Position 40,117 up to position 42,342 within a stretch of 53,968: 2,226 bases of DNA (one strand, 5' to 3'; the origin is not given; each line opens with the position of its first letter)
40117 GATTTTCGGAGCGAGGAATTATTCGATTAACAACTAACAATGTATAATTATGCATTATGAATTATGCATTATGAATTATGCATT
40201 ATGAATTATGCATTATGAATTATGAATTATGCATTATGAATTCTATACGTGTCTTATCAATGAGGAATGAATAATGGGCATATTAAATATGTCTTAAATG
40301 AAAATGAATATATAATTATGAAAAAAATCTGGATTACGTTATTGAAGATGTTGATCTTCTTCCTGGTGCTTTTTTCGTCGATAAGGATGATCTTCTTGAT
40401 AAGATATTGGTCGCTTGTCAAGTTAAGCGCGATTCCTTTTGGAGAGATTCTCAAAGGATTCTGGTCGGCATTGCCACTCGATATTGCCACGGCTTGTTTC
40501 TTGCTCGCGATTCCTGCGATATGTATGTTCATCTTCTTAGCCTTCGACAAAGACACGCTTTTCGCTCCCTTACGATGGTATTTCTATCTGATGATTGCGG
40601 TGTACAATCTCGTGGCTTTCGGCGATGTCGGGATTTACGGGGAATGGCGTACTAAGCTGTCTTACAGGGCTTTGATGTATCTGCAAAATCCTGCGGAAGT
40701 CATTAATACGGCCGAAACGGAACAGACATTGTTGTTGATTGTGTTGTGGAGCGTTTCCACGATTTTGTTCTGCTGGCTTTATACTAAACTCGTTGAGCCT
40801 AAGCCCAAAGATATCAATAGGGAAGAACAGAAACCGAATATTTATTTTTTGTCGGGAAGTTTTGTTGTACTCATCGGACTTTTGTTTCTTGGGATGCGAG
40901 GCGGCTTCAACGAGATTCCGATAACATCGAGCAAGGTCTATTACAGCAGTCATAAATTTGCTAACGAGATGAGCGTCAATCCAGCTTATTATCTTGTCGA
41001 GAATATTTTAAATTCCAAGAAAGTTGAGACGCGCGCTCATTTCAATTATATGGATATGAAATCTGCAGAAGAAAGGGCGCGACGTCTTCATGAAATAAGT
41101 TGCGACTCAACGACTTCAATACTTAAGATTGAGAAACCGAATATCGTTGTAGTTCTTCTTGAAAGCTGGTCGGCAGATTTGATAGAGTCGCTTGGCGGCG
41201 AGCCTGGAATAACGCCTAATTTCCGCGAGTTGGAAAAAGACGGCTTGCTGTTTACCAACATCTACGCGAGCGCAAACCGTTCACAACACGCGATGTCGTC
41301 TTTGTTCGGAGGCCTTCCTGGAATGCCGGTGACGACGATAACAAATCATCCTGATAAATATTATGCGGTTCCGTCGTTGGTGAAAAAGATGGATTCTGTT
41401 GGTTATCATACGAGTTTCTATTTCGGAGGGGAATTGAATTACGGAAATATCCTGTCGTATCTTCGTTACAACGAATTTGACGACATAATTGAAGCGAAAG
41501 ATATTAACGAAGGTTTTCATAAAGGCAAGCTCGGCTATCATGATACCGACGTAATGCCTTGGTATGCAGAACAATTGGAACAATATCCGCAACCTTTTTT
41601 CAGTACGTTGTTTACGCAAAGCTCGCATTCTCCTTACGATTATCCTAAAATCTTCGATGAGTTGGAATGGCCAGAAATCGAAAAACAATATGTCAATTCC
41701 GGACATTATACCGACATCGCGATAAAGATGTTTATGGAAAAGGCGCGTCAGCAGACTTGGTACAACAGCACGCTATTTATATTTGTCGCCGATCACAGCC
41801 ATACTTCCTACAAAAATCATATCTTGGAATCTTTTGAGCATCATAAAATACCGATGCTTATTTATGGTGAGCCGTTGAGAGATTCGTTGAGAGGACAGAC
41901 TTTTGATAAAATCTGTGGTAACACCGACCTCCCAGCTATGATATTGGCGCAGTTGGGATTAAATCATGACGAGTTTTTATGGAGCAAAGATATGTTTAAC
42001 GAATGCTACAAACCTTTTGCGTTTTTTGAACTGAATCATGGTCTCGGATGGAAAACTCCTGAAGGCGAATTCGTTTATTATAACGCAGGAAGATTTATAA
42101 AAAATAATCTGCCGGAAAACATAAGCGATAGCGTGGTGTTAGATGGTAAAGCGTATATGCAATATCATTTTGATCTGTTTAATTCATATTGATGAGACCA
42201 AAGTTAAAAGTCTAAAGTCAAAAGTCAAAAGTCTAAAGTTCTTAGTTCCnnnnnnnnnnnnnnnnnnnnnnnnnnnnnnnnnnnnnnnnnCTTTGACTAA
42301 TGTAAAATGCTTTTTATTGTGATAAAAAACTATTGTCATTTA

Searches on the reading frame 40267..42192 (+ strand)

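Call 50: search_protein_families(library=pfam, proteins=[window:40267-42192:+], max_evalue=0.00001)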
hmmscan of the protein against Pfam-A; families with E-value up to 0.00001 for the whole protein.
window:40267-42192:+ (641 aa): 1 family
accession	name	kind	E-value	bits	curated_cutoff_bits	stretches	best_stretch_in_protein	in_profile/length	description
PF00884.28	Sulfatase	-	2.1e-32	113.1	25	1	291-564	1-300/301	Sulfatase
